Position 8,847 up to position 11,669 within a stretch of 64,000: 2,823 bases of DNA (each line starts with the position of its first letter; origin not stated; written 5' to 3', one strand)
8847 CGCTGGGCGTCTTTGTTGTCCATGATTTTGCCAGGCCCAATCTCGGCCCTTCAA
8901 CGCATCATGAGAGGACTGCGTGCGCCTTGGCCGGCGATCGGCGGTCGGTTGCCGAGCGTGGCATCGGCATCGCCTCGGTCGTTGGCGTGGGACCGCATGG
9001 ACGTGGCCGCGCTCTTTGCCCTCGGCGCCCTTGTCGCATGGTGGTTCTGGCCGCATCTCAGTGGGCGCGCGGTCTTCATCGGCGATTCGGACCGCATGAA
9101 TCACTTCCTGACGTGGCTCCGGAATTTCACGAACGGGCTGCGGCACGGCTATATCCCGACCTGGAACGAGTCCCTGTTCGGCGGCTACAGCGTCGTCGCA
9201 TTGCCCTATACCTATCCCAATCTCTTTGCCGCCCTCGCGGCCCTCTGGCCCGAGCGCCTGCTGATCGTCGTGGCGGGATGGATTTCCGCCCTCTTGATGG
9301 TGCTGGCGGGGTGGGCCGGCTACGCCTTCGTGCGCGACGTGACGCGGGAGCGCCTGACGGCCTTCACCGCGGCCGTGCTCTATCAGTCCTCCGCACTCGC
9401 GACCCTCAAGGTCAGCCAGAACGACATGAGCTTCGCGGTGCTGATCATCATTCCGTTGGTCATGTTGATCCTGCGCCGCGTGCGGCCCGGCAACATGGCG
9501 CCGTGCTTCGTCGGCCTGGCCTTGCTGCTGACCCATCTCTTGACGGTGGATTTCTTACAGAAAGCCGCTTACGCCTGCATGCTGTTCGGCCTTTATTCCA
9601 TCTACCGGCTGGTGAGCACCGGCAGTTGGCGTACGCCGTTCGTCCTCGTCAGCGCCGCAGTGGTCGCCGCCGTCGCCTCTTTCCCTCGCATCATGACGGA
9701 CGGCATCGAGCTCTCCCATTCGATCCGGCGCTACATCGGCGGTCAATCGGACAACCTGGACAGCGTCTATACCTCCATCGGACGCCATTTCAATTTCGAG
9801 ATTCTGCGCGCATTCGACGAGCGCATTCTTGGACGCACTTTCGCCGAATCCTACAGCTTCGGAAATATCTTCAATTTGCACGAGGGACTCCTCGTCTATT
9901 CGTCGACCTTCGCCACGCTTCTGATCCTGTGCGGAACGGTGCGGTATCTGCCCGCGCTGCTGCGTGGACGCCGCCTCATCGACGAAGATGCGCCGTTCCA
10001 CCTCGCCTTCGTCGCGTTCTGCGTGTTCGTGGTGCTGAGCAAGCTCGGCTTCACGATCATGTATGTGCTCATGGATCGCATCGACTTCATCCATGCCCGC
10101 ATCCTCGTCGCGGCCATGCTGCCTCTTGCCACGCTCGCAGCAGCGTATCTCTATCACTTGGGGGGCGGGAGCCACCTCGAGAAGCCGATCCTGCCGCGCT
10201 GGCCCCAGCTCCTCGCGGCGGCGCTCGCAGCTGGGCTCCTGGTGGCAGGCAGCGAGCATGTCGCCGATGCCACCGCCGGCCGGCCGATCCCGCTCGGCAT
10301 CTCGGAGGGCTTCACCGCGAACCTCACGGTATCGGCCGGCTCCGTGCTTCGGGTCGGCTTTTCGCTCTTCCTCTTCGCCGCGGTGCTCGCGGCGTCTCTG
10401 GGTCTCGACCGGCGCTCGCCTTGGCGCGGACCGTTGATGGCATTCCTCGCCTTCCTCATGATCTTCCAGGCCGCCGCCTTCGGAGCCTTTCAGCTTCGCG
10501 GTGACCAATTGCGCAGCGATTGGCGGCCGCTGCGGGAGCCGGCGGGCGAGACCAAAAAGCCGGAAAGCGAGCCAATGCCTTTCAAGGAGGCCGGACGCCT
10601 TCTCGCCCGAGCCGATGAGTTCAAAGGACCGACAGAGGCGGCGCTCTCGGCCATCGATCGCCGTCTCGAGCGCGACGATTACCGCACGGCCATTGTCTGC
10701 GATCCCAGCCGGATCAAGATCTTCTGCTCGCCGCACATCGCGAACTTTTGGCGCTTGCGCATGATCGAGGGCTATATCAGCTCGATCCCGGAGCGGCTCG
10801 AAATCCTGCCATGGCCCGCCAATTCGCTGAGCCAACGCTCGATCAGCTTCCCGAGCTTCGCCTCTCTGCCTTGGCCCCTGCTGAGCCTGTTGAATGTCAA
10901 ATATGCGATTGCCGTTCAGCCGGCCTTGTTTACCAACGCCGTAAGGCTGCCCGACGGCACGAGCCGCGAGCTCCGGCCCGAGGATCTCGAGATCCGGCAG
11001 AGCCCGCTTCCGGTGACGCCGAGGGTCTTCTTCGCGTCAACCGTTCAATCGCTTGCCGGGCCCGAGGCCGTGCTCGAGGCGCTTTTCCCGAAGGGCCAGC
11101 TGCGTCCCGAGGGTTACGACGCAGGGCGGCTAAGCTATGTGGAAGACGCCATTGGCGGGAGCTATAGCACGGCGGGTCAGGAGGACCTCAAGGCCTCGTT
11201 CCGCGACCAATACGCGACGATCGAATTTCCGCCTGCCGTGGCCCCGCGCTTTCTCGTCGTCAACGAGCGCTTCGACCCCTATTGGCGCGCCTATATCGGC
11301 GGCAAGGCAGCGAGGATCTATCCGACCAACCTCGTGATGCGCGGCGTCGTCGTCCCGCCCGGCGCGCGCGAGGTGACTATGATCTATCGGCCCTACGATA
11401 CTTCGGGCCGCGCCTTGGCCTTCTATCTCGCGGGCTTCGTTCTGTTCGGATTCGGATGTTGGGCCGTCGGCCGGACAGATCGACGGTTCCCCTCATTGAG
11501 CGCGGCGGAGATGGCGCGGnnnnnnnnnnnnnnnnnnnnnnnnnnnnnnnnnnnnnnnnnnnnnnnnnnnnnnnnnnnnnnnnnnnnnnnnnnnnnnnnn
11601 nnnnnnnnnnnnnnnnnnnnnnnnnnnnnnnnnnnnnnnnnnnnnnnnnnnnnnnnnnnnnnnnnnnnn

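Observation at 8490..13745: Gene fusion and pseudogene remnant document recent rearrangement within the array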

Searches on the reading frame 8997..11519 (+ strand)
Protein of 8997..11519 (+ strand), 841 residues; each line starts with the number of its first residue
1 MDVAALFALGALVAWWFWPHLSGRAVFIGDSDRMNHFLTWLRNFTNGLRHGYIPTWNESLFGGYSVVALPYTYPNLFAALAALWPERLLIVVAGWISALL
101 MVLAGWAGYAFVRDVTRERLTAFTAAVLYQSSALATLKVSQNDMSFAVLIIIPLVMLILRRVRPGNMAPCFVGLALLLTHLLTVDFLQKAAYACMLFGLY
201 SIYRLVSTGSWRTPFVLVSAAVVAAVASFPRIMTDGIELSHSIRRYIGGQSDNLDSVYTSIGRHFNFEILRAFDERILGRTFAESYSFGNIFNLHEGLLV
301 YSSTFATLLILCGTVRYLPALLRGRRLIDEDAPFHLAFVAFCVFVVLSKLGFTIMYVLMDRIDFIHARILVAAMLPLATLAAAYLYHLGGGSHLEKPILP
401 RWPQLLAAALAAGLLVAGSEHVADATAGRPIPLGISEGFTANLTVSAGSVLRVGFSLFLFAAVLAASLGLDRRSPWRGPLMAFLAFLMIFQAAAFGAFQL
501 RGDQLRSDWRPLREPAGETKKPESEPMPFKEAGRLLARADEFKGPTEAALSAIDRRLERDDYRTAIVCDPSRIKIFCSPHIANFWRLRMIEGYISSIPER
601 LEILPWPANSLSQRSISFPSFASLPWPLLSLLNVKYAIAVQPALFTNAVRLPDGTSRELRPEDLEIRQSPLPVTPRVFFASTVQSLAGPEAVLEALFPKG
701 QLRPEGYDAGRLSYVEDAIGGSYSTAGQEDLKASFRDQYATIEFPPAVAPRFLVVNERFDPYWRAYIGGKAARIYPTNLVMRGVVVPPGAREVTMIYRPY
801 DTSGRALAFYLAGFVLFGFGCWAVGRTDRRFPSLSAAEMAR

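Call 26: search_solved_structures(query=A2, max_evalue=1)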
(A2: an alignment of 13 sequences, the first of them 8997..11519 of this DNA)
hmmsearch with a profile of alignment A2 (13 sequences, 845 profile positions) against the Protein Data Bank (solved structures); distinct sequences matched with E-value up to 1: 0.

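Call 27: search_protein_families(library=pfam, alignment_id=A2, max_evalue=0.01)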
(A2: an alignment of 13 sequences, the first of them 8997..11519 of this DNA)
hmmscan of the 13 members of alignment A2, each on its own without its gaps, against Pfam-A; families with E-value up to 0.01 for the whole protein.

A. member 1, window:8997-11519:+ (841 aa): 2 families
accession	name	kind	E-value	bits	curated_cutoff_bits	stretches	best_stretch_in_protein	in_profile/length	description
PF23539.1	DUF7134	-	0.00075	19.6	27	1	121-228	13-116/155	Domain of unknown function (DUF7134)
PF09586.16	YfhO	-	0.0029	16.5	28.5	0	762-800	788-826/835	Bacterial membrane protein YfhO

B. families by the number of members that match (of 13 scanned): 3 families
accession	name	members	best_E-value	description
PF09586.16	YfhO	10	4.8e-13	Bacterial membrane protein YfhO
PF00041.27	fn3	4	2.7e-08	Fibronectin type III domain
PF23539.1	DUF7134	1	0.00075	Domain of unknown function (DUF7134)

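Call 81: predict_structure(alignment_id=A2)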
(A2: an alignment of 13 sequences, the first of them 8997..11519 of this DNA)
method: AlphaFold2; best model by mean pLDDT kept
length: 841 residues; sequences in the alignment: 13
mean_pLDDT: 80.7   pTM: 0.84
mean pLDDT of the five models: 80.7, 79.9, 79.6, 78.2, 75.8
residues with pLDDT >= 90: 320; 70-90: 330; 50-70: 138; < 50: 53
segments of 3 or more residues with pLDDT < 50: 246-251, 292-297, 326-328, 393-395, 503-526
pLDDT, mean of each block of 10 residues (from residue 1): 87 90 74 60 79 76 68 65 79 85 94 90 93 71 69 95 93 95 83 92 89 95 95 82 54 60 53 60 57 49 86 82 58 89 81 81 62 89 86 56 87 91 78 57 71 90 89 82 94 81 50 44 49 65 83 92 87 63 81 71 85 76 93 93 84 87 93 95 95 92 90 94 93 90 96 93 93 95 96 92 86 96 92 76 73
secondary structure, 60 per line:
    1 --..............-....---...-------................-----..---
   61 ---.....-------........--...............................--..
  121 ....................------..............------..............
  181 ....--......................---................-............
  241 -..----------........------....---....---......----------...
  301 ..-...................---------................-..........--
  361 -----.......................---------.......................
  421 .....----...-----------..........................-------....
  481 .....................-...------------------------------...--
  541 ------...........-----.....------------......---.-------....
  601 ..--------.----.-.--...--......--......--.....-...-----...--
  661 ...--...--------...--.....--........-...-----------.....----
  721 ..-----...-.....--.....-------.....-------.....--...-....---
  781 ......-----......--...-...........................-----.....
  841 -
elements in order (helices of 4 or more, strands of 3 or more residues): H3-16 H18-21 E25-27 H35-50 H76-83 H86-116 H119-140 H147-160 H167-184 H187-208 H212-227 H229-240 H254-261 H268-271 H275-278 H282-287 H298-302 H304-322 H332-347 H349-358 H366-388 H398-425 E430-432 E444-446 H447-469 H477-501 E536-538 H547-557 E563-567 H580-585 H599-602 H626-631 E634-639 H642-646 E648-650 E656-658 E666-668 E677-679 E682-686 H689-696 E712-716 E732-736 E739-743 E751-755 E763-767 E770-772 E774-777 E781-786 E792-797 H804-830 H836-840
